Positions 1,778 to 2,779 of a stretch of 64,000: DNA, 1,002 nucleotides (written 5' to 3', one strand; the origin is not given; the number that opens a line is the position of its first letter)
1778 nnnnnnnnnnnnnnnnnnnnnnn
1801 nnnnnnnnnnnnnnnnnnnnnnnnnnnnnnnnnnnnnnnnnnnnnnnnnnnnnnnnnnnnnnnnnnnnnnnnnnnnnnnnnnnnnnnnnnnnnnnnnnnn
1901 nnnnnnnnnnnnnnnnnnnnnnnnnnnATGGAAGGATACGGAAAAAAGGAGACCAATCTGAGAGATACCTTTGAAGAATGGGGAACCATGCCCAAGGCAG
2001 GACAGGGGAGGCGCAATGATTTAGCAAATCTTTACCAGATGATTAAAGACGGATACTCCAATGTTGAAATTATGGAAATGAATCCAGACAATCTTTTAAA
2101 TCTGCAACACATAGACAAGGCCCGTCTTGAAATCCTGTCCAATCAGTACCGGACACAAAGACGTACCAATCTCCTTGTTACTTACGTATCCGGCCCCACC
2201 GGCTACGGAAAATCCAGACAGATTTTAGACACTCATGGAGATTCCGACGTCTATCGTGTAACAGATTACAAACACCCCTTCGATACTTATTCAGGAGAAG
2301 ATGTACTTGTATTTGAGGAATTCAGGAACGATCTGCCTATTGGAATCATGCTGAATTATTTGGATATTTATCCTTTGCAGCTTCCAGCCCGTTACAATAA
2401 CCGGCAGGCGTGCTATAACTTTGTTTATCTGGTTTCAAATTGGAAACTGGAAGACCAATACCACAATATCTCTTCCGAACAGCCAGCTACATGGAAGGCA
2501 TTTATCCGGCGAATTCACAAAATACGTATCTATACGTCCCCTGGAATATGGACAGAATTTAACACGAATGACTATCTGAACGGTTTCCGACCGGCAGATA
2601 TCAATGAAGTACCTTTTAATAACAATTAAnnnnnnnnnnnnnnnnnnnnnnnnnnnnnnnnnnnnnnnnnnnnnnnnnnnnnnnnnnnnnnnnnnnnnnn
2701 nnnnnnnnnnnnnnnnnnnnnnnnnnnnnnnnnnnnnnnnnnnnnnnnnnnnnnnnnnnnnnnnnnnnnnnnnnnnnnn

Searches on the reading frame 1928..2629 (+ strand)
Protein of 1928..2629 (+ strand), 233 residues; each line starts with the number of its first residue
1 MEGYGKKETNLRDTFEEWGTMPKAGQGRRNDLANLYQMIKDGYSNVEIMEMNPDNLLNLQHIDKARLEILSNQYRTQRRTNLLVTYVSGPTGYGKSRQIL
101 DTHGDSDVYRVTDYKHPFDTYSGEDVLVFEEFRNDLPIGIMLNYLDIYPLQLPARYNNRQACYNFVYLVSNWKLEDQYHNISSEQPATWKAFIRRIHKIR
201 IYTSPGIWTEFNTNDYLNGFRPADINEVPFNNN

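Call 6: search_protein_families(library=pfam, proteins=[window:1928-2629:+], max_evalue=0.1)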
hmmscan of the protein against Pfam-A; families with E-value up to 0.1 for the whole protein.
window:1928-2629:+ (233 aa): 2 families
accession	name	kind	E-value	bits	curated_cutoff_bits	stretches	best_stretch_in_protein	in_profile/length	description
PF00910.28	RNA_helicase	-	0.036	15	21.5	0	86-154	2-84/105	RNA helicase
PF20431.4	E_motif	-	0.09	13.5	27.3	0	43-80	1-38/63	E motif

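Call 7: find_homologous_proteins(query=window:1928-2629:+, max_evalue=0.001)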
Query window:1928-2629:+ (233 aa): 1086 proteins with E <= 0.001 among 1149 candidates; the best 120 are listed.
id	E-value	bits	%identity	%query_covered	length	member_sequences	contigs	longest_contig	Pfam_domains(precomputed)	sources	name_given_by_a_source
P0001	9.8e-135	466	88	98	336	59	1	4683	PF02407.23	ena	-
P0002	7.3e-134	463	87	98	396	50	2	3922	PF02407.23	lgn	-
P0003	8.5e-134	462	88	98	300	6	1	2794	-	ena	-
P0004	3.8e-124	431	79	100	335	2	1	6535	PF02407.23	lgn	-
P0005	6.3e-124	430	80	97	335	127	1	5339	PF02407.23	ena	-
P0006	7.5e-124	430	80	97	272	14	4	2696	-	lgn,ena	-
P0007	8.3e-124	430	79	99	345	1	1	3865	PF02407.23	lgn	-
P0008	3.8e-123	428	79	97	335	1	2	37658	PF02407.23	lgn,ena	-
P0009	4.9e-123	427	80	97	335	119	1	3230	PF02407.23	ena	-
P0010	1.4e-122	426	79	97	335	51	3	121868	PF02407.23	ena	-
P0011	1.7e-122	425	78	99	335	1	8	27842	PF02407.23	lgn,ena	-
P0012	2.6e-122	425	79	99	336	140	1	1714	PF02407.23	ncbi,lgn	-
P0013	2.8e-122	425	79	99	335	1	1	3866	PF02407.23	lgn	-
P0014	3.3e-122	425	79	97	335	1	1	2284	PF02407.23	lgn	-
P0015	4.0e-122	424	78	98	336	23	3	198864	PF02407.23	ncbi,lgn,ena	-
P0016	7.3e-122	423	78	97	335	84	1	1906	PF02407.23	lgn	-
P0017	9.0e-122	423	76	98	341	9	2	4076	PF02407.23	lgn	-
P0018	2.8e-121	421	77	100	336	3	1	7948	PF02407.23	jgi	-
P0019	2.9e-121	421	79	98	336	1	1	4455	PF02407.23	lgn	-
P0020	4.8e-121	421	78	97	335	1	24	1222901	PF02407.23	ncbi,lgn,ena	-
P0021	4.8e-121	421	78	97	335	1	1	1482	PF02407.23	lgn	-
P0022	6.5e-121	420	79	99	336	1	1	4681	PF02407.23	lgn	-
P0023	1.3e-120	419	78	97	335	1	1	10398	PF02407.23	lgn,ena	-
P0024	1.3e-120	419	79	97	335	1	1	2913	PF02407.23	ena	-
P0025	2.1e-120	419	79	97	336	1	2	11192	PF02407.23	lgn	-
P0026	5.4e-120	417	77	99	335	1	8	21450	PF02407.23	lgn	-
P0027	5.8e-120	417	79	97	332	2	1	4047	PF02407.23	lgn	-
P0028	8.3e-120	417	76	99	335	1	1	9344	PF02407.23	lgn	-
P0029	8.5e-120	417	77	99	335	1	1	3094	PF02407.23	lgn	-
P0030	1.3e-119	416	75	99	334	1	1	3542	PF02407.23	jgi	jgi:hypothetical protein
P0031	1.4e-119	416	79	97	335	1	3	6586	PF02407.23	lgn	-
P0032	6.0e-119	414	77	99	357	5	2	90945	PF02407.23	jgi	jgi:hypothetical protein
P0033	2.1e-118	412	76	99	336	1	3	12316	PF02407.23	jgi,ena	-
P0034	5.5e-118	411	75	99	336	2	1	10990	PF02407.23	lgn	-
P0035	1.1e-117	410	77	98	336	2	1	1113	PF02407.23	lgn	-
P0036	1.8e-117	409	76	98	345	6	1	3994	PF02407.23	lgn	-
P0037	2.2e-117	409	77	97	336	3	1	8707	PF02407.23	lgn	-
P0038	2.6e-117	409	76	98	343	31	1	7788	PF02407.23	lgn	-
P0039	7.9e-117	407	76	98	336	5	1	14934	PF02407.23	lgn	-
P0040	9.8e-117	407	75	98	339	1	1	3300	PF02407.23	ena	-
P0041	1.2e-116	406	76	99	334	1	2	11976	PF02407.23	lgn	-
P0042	1.7e-116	406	77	97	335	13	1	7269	PF02407.23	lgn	-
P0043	1.8e-116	406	76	97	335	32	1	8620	PF02407.23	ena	-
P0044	2.4e-116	405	76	97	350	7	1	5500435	PF02407.23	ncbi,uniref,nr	ncbi:hypothetical protein Ana3638_04910 [Anaerocolumna sedimenticola]|uniref:CRESS-DNA virus Rep end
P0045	2.5e-116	405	75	97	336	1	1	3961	PF02407.23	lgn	-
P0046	4.8e-116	404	75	97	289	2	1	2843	PF02407.23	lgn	-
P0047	6.5e-116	404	75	98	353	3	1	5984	PF02407.23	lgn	-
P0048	1.2e-115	403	76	95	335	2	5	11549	PF02407.23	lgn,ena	-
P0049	4.6e-115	401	75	97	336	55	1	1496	PF02407.23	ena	-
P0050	4.8e-115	401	74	99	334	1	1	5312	PF02407.23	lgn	-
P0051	1.2e-114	400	75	100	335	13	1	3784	PF02407.23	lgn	-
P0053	1.0e-113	397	74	98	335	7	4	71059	PF02407.23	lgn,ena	-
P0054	1.0e-113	397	73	98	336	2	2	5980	PF02407.23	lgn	-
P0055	1.2e-112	393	73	100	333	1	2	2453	PF02407.23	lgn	-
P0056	1.3e-112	393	72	100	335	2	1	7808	PF02407.23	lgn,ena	-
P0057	2.2e-112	392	75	98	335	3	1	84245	PF02407.23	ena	-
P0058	4.1e-112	391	74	98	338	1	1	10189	PF02407.23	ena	-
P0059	1.2e-111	390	73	98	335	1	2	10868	PF02407.23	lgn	-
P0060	1.6e-111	390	72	98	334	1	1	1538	PF02407.23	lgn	-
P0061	3.5e-111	388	73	98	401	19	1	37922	PF02407.23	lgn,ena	-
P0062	1.0e-110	387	73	98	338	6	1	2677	PF02407.23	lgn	-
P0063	2.4e-109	382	71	97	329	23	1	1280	PF02407.23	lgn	-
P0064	6.6e-109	381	73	97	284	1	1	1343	PF02407.23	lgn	-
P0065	1.0e-108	380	72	97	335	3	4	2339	PF02407.23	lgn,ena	-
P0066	2.7e-108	379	71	100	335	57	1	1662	PF02407.23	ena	-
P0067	3.0e-108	379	73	97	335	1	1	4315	PF02407.23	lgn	-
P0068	1.6e-107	376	72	97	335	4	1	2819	PF02407.23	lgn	-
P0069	2.1e-107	376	72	100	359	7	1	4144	PF02407.23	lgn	-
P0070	3.8e-107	375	73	93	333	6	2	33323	PF02407.23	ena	-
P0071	4.7e-106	372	70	98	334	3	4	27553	PF02407.23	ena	-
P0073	1.1e-105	371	70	99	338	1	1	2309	PF02407.23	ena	-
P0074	1.7e-105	370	71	98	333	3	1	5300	PF02407.23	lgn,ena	-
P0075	6.3e-104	365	70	97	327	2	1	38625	PF02407.23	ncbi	-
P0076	8.3e-104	364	69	99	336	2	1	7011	PF02407.23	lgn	-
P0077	1.4e-103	364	68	97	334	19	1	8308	PF02407.23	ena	-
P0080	2.4e-100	353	66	97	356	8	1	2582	PF02407.23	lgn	-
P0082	1.5e-99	350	66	98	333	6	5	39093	PF02407.23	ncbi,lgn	-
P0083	1.0e-98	348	67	97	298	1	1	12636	PF02407.23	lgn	-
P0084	4.9e-98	345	76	83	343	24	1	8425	PF02407.23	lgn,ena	-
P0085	6.8e-98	345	69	91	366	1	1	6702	PF02407.23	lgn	-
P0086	2.8e-97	343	65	97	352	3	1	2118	PF02407.23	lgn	-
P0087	7.0e-95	335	67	99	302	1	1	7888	PF02407.23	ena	-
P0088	8.1e-95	335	65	98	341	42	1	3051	PF02407.23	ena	-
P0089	1.2e-94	334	64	98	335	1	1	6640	PF02407.23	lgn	-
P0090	1.8e-93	331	64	97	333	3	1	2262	PF02407.23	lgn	-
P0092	3.5e-84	300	58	97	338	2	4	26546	PF02407.23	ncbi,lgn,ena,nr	ncbi:MAG: hypothetical protein IKB01_10945 [Lachnospiraceae bacterium]|nr:hypothetical protein [Lach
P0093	1.7e-81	291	58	94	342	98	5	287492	PF02407.23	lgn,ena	-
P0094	1.5e-77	278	72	74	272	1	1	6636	PF02407.23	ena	-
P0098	1.5e-73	265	51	98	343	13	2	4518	PF02407.23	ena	-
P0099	1.3e-72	262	81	63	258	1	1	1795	PF02407.23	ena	-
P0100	5.0e-72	260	55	90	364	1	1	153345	PF02407.23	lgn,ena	-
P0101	1.1e-71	259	51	95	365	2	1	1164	PF02407.23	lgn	-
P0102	1.2e-71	259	48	97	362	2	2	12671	PF02407.23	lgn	-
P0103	2.0e-71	258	50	100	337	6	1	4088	PF02407.23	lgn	-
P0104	2.1e-71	258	51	89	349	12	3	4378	PF02407.23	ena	-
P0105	5.5e-71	257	50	98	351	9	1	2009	PF02407.23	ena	-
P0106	1.5e-70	255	79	62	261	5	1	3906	PF02407.23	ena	-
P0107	1.9e-70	255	56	86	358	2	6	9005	PF02407.23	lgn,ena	-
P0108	6.0e-70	253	54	86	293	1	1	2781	PF02407.23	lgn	-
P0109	6.1e-70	253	48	99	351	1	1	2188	PF02407.23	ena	-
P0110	6.2e-70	253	78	63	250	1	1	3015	PF02407.23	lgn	-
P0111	6.2e-70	253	54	97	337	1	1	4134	PF02407.23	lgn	-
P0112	8.6e-70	253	54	86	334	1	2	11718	PF02407.23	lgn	-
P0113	1.1e-69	253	55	86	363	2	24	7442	PF02407.23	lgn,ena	-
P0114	1.2e-69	252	49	100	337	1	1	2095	PF02407.23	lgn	-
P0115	1.6e-69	252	52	90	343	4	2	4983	PF02407.23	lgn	-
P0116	1.9e-69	252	52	91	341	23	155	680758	PF02407.23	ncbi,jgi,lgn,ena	jgi:hypothetical protein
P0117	1.0e-68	249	52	93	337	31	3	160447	PF02407.23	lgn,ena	-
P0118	1.2e-68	249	50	98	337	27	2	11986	PF02407.23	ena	-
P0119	1.4e-68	249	48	99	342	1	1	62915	PF02407.23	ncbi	-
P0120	2.2e-68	248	50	97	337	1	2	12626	PF02407.23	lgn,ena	-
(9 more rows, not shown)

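Call 8: find_related_loci(query=window:1928-2629:+, collection=genome_contigs, flank=6000)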
Query window:1928-2629:+ (233 aa) in genome_contigs; peptide patterns used: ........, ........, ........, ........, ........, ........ (x = any residue, [..] = any of these).
91 stretches matched a pattern; 13 encode a relative of the query (tblastn E <= 1e-3); 13 distinct loci.
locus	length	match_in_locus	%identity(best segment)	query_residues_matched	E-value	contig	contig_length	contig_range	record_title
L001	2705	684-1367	89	6-233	9e-147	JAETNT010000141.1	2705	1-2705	MAG: Enterocloster bolteae isolate S10_Bin6 scaffold_14080_4, whole genome shotgun sequence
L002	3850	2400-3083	88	6-233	2e-141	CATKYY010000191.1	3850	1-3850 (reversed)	MAG TPA_asm: uncultured Acetivibrio sp. isolate MGG03662_1680015491 genome assembly, contig: ERR2844015_45123, whole gen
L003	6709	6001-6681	81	6-232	3e-129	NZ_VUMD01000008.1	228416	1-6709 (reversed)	Clostridium porci strain WCA-389-WT-23D1 seq8, whole genome shotgun sequence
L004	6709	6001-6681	81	6-232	1e-128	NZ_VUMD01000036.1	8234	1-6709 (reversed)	Clostridium porci strain WCA-389-WT-23D1 seq36, whole genome shotgun sequence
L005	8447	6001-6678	79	6-231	1e-126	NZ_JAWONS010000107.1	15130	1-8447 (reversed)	Clostridium boliviensis strain E-1 contig00040, whole genome shotgun sequence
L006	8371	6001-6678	79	6-231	8e-126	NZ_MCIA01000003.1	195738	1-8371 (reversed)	Lacrimispora algidixylanolytica strain SPL73 contig_11, whole genome shotgun sequence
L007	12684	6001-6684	77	6-233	2e-125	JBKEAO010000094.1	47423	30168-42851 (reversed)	MAG: Anaerocolumna sp. isolate VLC_096 c_000000677121, whole genome shotgun sequence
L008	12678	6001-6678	78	6-231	5e-124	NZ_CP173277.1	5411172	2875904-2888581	Lacrimispora sp. HJ-01 chromosome, complete genome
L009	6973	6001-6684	75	6-233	5e-123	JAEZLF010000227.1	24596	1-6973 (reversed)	MAG: Bacillota bacterium isolate OH_CDB_60 k127_1564900, whole genome shotgun sequence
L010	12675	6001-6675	76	6-230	9e-122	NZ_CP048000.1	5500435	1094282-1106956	Anaerocolumna sedimenticola strain CBA3638 chromosome, complete genome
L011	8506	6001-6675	75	6-230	2e-120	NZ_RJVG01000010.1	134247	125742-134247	Mobilisporobacter senegalensis strain DSM 26537 Ga0244700_110, whole genome shotgun sequence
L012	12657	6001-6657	58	5-223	3e-88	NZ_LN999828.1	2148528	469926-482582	Clostridium sp. AT4 strain AT5, whole genome shotgun sequence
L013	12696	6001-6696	74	2-233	9e-121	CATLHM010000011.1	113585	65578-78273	MAG TPA_asm: uncultured Lachnospiraceae bacterium isolate MGG03594_1680015479 genome assembly, contig: ERR2844015_500, w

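Call 24: find_related_loci(query=A2, collection=metagenome_contigs, flank=3000)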
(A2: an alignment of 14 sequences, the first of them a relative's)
Query A2 (336 aa) in metagenome_contigs; peptide patterns used: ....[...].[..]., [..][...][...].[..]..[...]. (x = any residue, [..] = any of these).
600 stretches matched a pattern (row limit reached: there are more); 500 encode a relative of the query (tblastn E <= 1e-3); the best 80 are kept; 80 distinct loci.
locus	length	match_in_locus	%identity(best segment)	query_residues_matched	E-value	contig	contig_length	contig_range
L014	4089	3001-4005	79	1-335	0e+0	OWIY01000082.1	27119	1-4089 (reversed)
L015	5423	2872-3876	79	1-335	0e+0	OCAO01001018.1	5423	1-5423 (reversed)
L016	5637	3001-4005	79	1-335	0e+0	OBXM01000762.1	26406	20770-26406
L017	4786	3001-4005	79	1-335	0e+0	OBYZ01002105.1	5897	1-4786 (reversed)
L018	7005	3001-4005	79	1-335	0e+0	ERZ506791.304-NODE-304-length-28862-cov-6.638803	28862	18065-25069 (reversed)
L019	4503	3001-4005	79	1-335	0e+0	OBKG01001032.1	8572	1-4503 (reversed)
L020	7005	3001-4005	79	1-335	0e+0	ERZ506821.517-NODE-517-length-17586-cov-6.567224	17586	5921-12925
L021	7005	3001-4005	78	1-335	0e+0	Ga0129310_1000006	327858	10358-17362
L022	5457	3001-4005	79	1-335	0e+0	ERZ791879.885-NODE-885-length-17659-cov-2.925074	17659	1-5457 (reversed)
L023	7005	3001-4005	79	1-335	0e+0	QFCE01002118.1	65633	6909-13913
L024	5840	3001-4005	78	1-335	0e+0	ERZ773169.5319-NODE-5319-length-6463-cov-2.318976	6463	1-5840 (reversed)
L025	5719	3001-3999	78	1-333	0e+0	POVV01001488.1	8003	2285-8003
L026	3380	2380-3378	78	1-333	0e+0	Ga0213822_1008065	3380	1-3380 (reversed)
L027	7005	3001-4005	77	1-335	0e+0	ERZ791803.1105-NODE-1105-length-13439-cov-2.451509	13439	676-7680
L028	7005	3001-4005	77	1-335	0e+0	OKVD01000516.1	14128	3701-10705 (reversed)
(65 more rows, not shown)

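Call 25: find_related_loci(query=A2, collection=viral_contigs, flank=5000)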
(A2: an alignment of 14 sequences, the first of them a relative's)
Query A2 (336 aa) in viral_contigs; peptide patterns used: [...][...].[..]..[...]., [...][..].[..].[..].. (x = any residue, [..] = any of these).
133 stretches matched a pattern; 28 encode a relative of the query (tblastn E <= 1e-3); 28 distinct loci.
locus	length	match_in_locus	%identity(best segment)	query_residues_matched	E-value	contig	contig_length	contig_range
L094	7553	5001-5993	47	4-334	6e-101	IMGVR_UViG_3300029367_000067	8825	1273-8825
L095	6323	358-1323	48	13-334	4e-100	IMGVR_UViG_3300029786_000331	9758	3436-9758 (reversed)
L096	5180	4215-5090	53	13-302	8e-99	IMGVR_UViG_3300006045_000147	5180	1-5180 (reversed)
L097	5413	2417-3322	47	1-305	9e-99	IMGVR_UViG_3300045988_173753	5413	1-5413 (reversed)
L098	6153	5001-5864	53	13-302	9e-99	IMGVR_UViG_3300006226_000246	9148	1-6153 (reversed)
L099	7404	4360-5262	50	2-302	3e-98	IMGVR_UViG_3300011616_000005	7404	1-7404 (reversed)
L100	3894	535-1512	47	7-334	2e-98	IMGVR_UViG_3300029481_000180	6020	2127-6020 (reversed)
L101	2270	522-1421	49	10-309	1e-101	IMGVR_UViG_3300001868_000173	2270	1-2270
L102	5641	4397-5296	50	5-305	7e-97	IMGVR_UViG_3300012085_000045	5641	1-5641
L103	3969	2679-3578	50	5-305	2e-97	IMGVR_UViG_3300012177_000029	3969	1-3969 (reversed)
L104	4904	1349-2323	48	11-333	2e-96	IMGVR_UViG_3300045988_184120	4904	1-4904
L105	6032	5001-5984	46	7-334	4e-95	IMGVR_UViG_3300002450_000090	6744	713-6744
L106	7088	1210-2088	49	14-306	4e-93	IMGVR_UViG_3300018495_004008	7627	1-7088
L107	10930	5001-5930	47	13-320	2e-92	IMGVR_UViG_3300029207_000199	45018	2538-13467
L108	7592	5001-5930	46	13-320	1e-90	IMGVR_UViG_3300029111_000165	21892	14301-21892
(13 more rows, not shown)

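Call 35: search_protein_families(library=pfam, proteins=[P0001, P0020], max_evalue=0.1)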
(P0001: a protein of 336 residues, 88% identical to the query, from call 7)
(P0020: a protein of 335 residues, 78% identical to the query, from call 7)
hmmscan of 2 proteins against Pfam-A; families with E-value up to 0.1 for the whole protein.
P0001 (336 aa): 3 families
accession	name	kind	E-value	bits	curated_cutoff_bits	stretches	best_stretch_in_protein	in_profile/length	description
PF02407.22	Viral_Rep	-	1.9e-11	44.5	26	1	15-101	2-82/82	Putative viral replication protein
PF00910.28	RNA_helicase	-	0.073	14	21.5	0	189-256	2-83/105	RNA helicase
PF19182.5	DUF5864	-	0.084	13.5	25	0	3-81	10-86/136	Family of unknown function (DUF5864)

P0020 (335 aa): 2 families
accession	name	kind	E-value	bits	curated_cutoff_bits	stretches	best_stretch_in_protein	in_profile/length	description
PF02407.22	Viral_Rep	-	6.7e-10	39.5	26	1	16-101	3-82/82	Putative viral replication protein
PF00910.28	RNA_helicase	-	0.017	16.1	21.5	1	189-258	2-85/105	RNA helicase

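Call 39: search_protein_families(library=pfam, proteins=[L010:460-1266:-, L010:1540-2778:-, L010:3199-3609:+, L010:3581-3946:+, L010:3992-4762:+, L010:4722-5477:+, L010:6882-8063:+], max_evalue=0.05)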
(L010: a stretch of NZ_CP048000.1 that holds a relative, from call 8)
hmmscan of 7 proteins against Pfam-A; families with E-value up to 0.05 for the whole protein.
L010:460-1266:- (268 aa): 3 families
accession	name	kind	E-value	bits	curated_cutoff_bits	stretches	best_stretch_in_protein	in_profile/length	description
PF13676.11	TIR_2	-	3.9e-07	31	28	1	110-192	1-77/122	TIR domain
PF08937.16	ThsB_TIR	-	0.0059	17.4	21.2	1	111-191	1-84/100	Thoeris protein ThsB, TIR-like domain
PF08144.17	CPL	-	0.047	14.4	22.3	0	59-107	27-76/143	CPL (NUC119) domain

L010:1540-2778:- (412 aa): 0 families

L010:3199-3609:+ (136 aa): 0 families

L010:3581-3946:+ (121 aa): 0 families

L010:3992-4762:+ (256 aa): 1 family
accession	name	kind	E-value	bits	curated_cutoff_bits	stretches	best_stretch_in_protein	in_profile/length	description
PF14333.11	DUF4389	-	0.0087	16.4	25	1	55-92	9-44/76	Domain of unknown function (DUF4389)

L010:4722-5477:+ (251 aa): 6 families
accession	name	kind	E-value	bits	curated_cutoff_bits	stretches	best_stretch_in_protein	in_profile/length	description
PF01935.23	DUF87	-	0.00013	22.5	23.2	1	43-82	25-63/220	Helicase HerA, central domain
PF01580.24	FtsK_SpoIIIE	-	0.0002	21.3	24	1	31-93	28-92/221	FtsK/SpoIIIE family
PF12846.13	AAA_10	-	0.0014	18.1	27.5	1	31-80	11-58/362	AAA-like domain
PF00004.35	AAA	-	0.0084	17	21.2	1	45-175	2-114/131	ATPase family associated with various cellular activities (AAA)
PF10412.15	TrwB_AAD_bind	-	0.026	13.9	20.5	1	41-81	15-53/387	Type IV secretion-system coupling protein DNA-binding domain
PF13401.12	AAA_22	-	0.045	14.5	27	0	41-77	5-40/130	AAA domain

L010:6882-8063:+ (393 aa): 2 families
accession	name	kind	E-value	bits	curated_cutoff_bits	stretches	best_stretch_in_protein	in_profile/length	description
PF00589.27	Phage_integrase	-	4e-24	85.8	27.1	1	223-383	14-168/172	Phage integrase family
PF16109.11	DUF4827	-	0.019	15.4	29.4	1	44-154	38-147/183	Domain of unknown function (DUF4827)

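Call 40: search_protein_families(library=ncbifam, proteins=[P0001, L010:3581-3946:+, L010:3199-3609:+], max_evalue=0.05)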
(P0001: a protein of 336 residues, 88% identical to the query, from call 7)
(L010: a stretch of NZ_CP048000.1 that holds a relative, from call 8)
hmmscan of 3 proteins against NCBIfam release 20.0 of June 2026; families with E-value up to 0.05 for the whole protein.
P0001 (336 aa): 0 families

L010:3581-3946:+ (121 aa): 0 families

L010:3199-3609:+ (136 aa): 0 families

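Call 42: search_solved_structures(query=A2, max_evalue=0.01, show_alignments=1)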
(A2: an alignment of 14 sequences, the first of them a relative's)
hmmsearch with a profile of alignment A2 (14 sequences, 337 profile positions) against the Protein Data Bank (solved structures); distinct sequences matched with E-value up to 0.01: 13.
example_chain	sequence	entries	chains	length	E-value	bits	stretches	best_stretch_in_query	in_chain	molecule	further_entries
7lar_A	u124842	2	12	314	1.2e-16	64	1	12-308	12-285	ATP-dependent helicase Rep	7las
9pqq_A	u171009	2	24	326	2.2e-10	43.4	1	15-255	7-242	Replication-associated protein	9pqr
2hw0_A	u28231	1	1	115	4.7e-08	35.8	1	14-105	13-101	Replicase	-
5xor_A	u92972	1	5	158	7.8e-08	35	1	12-105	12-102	Rep protein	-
8h56_A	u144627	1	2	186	9.8e-08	34.7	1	12-105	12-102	Isoform Rep' of Replication-associated protein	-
6wdz_D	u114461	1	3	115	2.8e-07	33.2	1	14-105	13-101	ATP-dependent helicase Rep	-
9pqf_A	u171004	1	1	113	8.5e-05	25.1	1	14-113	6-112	Replication-associated protein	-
6h8o_A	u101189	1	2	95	0.00011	24.7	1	42-104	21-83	Replication-associated protein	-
2hwt_A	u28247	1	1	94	0.00011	24.7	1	42-104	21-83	Putative replicase-associated protein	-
8xms_A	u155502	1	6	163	0.00026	23.5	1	187-309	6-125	Replication-associated protein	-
7kii_A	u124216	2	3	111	0.00028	23.4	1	11-106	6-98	ATP-dependent helicase Rep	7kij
9pqj_A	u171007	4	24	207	0.0023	20.3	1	184-255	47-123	Replication-associated protein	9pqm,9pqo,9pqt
7vg8_A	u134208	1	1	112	0.0028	20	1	15-107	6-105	Replication-associated protein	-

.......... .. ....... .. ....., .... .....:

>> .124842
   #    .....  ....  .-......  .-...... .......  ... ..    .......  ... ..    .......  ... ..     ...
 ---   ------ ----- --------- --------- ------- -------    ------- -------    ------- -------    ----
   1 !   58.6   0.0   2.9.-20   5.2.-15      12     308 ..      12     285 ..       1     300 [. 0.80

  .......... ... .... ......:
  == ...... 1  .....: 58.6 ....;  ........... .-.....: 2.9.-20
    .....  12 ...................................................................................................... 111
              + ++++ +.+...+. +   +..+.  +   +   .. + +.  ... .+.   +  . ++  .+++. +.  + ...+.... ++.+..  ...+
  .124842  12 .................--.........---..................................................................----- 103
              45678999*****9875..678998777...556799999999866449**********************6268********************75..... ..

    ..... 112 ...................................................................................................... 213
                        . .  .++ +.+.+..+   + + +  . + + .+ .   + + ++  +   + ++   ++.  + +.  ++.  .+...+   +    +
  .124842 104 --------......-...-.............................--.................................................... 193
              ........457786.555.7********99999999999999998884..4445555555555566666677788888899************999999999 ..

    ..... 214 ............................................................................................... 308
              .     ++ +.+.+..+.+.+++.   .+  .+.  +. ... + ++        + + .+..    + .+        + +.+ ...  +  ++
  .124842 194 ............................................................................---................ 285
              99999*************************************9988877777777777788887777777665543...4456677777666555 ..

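Call 58: search_dna_similar(query=P0001, collection=plasmids, mode=protein, max_rows=25)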
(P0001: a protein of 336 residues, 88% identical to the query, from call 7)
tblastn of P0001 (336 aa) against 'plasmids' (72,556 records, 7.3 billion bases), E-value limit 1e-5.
Records with a match: 1; places in all: 1; records where one place covers at least 80% of the query: 0.
Best place of each record, by identity: <60% 1.
By first word of the organism name: Bifidobacterium 1.
By predicted mobility (MOB-suite, as given by PLSDB): non-mobilizable 1.
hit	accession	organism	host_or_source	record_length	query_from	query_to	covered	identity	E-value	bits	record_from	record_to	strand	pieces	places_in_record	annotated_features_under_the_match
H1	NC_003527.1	Bifidobacterium pseudocatenulatum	Homo sapiens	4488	59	299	72%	34.4%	1e-26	117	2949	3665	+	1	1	replication protein RepA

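Call 59: search_dna_similar(query=P0001, collection=phages, mode=protein, max_rows=15)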
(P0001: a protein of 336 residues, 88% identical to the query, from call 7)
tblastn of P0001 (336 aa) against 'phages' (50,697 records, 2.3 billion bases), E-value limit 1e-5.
Records with a match: 8; places in all: 8; records where one place covers at least 80% of the query: 6.
Best place of each record, by identity: <60% 8.
By first word of the organism name: bajarodino 6; Dipodfec 1; Peromfec 1.
By host as written in the record: - 4; Peromyscus fraterculus 3; Peromyscus truei; specimen_voucher: UMNH:Mamm:44820; Tissue Sample Catalog ... 1.
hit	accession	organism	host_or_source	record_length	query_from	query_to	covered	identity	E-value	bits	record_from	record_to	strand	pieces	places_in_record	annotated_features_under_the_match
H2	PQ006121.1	bajarodino virus 74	Chaetodipus spinatus feces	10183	3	334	99%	47.3%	1e-90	301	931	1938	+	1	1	replication initiator protein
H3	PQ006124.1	bajarodino virus 56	Peromyscus fraterculus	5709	13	336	96%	46.8%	8e-86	287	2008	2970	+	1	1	replication initiator protein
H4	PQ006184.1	bajarodino virus 13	Peromyscus fraterculus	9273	13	334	96%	45.6%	1e-86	290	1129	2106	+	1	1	replication initiator protein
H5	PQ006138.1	bajarodino virus 2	Neotoma bryanti feces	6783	3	333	99%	43.9%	4e-82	276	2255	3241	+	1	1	replication initiator protein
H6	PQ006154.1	bajarodino virus 2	Neotoma bryanti feces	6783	3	333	99%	43.9%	4e-82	276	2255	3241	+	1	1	replication initiator protein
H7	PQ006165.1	bajarodino virus 30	Peromyscus fraterculus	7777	3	333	99%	42.1%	2e-76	260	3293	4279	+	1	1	replication initiator protein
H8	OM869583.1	Dipodfec virus UA06Rod_108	Dipodomys ordii feces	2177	53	299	74%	25.5%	1e-6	56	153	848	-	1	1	replication associated protein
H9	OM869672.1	Peromfec virus RodF5_41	Peromyscus truei; specimen_voucher: ...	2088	50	258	62%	28.4%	1e-8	62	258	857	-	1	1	replication associated protein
